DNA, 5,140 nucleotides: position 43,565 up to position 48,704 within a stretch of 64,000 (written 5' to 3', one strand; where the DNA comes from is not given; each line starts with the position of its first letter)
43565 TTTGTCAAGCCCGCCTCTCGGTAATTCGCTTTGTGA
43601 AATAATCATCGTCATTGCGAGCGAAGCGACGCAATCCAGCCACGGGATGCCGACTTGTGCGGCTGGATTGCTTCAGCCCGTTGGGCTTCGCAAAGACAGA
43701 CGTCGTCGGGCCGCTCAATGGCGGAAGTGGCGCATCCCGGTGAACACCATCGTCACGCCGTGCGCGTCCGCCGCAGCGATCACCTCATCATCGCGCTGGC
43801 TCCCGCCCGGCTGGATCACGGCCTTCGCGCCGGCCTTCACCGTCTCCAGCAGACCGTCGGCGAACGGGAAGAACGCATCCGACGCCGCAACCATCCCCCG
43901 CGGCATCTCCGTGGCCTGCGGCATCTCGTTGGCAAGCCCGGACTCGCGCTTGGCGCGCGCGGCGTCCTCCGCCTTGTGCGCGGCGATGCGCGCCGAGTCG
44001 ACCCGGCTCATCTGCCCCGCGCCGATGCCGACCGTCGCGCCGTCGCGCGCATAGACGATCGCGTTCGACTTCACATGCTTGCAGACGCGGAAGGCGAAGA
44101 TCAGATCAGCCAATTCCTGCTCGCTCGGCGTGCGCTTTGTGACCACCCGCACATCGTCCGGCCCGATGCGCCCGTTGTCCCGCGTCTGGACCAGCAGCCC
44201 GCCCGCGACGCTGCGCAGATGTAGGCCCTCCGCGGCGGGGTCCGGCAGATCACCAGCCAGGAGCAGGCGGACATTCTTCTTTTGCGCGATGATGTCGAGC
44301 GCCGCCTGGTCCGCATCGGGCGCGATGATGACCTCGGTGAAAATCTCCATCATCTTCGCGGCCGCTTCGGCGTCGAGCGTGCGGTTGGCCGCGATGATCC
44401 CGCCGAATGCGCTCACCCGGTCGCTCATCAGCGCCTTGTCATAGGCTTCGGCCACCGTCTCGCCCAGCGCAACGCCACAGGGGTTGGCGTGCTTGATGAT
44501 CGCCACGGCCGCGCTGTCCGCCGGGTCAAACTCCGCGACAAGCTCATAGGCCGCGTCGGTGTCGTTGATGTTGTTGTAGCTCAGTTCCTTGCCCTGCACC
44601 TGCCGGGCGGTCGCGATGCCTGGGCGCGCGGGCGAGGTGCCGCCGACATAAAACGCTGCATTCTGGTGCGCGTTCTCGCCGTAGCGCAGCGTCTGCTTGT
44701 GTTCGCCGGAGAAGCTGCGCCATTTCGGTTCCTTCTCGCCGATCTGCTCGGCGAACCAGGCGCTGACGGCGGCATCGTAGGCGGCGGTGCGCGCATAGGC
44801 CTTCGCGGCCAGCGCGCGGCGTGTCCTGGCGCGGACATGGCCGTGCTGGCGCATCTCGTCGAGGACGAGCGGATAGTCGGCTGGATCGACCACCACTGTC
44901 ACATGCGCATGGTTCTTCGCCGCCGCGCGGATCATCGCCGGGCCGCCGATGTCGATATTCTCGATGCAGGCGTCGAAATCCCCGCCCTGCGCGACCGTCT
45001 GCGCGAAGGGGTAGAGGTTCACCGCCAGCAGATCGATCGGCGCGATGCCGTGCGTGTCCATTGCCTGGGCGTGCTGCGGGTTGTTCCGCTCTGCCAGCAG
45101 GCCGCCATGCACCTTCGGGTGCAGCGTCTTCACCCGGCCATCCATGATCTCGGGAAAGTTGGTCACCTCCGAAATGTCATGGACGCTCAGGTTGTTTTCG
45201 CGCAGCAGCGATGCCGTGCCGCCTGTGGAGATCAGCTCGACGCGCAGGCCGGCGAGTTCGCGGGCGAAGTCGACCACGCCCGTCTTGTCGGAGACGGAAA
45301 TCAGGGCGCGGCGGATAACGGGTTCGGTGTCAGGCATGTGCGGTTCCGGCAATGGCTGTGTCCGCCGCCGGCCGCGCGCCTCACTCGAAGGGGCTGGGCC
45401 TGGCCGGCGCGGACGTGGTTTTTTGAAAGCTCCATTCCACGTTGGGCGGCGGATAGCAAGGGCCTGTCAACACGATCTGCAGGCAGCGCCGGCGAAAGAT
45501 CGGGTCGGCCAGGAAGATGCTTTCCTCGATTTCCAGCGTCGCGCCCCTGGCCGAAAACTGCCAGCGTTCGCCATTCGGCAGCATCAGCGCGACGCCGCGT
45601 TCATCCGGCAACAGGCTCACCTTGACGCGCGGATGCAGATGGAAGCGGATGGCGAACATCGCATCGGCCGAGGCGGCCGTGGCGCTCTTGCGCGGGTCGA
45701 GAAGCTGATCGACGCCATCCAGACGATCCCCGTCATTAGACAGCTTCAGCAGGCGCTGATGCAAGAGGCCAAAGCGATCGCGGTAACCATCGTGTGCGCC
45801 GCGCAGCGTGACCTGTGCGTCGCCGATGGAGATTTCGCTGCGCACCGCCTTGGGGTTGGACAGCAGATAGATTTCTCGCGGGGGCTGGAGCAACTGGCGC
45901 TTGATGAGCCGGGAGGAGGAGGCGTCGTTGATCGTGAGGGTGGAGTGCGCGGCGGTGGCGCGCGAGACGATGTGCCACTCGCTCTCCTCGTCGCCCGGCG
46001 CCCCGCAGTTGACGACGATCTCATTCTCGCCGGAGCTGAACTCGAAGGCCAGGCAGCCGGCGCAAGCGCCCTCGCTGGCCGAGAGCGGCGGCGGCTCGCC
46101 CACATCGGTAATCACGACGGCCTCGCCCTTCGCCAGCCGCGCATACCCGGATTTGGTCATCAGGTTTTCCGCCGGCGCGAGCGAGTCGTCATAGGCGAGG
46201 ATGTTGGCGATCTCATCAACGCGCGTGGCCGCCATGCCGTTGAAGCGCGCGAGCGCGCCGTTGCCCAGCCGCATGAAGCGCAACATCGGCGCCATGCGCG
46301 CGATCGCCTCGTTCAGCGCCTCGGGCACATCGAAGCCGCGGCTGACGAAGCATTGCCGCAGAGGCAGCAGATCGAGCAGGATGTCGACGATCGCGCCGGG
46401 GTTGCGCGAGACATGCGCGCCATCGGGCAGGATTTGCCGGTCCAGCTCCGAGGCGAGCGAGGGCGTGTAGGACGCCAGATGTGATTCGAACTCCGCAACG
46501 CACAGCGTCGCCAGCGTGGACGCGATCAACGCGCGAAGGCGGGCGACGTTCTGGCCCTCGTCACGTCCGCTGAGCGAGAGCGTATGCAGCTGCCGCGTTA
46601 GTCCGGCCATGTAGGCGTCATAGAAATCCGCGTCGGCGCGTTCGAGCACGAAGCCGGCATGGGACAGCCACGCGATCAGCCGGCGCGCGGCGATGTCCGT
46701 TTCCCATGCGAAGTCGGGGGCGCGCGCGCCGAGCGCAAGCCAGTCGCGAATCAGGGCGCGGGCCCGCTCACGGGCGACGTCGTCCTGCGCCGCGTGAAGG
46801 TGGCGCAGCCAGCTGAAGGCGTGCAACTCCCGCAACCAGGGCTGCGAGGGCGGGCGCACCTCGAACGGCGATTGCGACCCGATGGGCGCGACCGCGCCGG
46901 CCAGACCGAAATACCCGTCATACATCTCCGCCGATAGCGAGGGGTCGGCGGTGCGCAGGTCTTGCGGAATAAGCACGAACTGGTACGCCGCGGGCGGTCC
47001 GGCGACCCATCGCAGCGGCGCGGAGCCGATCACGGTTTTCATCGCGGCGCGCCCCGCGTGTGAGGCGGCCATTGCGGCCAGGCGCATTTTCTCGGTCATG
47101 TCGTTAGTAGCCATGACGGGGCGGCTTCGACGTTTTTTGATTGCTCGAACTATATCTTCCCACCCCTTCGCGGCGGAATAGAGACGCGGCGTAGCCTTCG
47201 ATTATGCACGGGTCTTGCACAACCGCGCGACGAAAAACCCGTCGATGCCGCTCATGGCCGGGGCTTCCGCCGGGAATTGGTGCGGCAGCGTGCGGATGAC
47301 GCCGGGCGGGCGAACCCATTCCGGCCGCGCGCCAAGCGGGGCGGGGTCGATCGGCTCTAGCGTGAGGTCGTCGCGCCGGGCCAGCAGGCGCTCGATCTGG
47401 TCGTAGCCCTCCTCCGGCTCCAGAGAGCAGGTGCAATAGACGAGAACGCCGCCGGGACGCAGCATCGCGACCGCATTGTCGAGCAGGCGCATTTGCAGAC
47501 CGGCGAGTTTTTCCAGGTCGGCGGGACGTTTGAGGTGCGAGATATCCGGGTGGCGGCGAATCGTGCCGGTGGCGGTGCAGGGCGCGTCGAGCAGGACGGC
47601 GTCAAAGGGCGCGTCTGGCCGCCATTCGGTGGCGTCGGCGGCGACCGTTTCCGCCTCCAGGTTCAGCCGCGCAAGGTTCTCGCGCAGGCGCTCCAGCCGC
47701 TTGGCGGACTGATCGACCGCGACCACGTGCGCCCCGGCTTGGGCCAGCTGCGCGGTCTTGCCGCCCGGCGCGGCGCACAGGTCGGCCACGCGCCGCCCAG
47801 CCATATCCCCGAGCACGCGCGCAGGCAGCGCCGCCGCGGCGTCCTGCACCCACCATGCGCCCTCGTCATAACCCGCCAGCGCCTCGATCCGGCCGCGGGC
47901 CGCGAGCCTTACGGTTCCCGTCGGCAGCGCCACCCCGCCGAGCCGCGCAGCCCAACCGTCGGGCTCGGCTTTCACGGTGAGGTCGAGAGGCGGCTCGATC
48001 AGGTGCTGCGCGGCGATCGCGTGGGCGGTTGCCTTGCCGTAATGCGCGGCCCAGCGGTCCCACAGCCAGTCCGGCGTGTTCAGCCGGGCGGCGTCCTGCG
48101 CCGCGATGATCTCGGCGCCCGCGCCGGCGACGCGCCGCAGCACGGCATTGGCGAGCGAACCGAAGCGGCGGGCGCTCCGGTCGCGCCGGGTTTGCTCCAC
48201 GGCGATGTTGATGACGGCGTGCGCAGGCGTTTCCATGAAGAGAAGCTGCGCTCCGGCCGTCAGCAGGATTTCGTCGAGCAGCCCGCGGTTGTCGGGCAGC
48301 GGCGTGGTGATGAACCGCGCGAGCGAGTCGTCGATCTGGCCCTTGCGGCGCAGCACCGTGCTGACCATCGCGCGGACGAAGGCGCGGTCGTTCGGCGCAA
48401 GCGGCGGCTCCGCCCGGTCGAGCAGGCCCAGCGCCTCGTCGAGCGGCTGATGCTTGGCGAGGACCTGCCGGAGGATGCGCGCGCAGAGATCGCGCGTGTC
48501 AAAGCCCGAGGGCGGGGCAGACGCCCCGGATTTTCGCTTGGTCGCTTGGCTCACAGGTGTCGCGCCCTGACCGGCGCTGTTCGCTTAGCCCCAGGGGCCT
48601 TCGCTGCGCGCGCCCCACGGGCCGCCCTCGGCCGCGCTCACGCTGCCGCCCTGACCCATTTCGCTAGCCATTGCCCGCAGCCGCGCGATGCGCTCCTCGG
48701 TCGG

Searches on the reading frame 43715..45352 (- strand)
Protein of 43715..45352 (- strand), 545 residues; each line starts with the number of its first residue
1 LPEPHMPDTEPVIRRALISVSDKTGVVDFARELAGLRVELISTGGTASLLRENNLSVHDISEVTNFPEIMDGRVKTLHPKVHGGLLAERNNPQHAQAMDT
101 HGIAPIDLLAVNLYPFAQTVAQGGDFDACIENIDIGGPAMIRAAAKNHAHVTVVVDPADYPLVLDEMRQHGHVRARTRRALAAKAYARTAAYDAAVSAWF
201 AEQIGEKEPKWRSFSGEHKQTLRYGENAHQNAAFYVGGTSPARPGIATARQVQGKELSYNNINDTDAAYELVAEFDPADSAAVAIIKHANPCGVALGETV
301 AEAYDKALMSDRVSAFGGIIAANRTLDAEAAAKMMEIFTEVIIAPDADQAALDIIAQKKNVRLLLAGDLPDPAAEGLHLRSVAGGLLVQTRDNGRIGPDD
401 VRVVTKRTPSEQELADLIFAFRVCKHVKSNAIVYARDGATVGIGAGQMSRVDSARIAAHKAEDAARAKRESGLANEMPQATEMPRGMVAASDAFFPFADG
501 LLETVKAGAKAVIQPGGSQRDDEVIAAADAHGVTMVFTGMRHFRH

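Call 81: search_protein_families(library=pfam, proteins=[window:43715-45352:-], max_evalue=0.00001)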
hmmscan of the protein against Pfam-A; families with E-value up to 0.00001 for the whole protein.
window:43715-45352:- (545 aa): 2 families
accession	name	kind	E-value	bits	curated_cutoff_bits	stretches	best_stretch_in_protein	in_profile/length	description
PF01808.24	AICARFT_IMPCHas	-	8.3e-127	423.4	25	1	144-460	1-311/311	AICARFT/IMPCHase bienzyme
PF02142.27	MGS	-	2.7e-21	75.9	24.1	1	25-138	1-93/94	MGS-like domain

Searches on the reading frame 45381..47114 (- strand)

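Call 81: search_protein_families(library=pfam, proteins=[window:45381-47114:-], max_evalue=0.00001)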
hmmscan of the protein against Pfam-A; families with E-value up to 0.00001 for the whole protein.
window:45381-47114:- (577 aa): 1 family
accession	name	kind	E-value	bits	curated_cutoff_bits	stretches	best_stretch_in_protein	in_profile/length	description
PF07940.18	Hepar_II_III_C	-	3.7e-57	194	24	1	317-561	7-236/237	Heparinase II/III-like, C-terminal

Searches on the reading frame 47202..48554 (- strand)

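Call 81: search_protein_families(library=pfam, proteins=[window:47202-48554:-], max_evalue=0.00001)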
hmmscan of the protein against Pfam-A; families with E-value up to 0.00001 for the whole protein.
window:47202-48554:- (450 aa): 7 families
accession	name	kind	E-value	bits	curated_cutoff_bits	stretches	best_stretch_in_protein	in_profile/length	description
PF01189.24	Methyltr_RsmB-F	-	5.9e-48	163.6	27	1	253-445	9-198/199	16S rRNA methyltransferase RsmB/F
PF01029.23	NusB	-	5e-21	75.9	23.1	1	20-143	3-132/133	NusB family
PF13649.12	Methyltransf_25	-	3.7e-10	40.8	27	1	256-322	1-70/97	Methyltransferase domain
PF01728.25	FtsJ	-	3.1e-07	30.9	24.1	1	252-373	21-137/181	FtsJ-like methyltransferase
PF13847.12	Methyltransf_31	-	3.7e-07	30.4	27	1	253-378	4-114/145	Methyltransferase domain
PF08241.18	Methyltransf_11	-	2.1e-06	28.7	21.2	0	261-322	5-66/95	Methyltransferase domain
PF05175.20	MTS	-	4.3e-06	26.9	23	0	238-328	17-110/170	Methyltransferase small domain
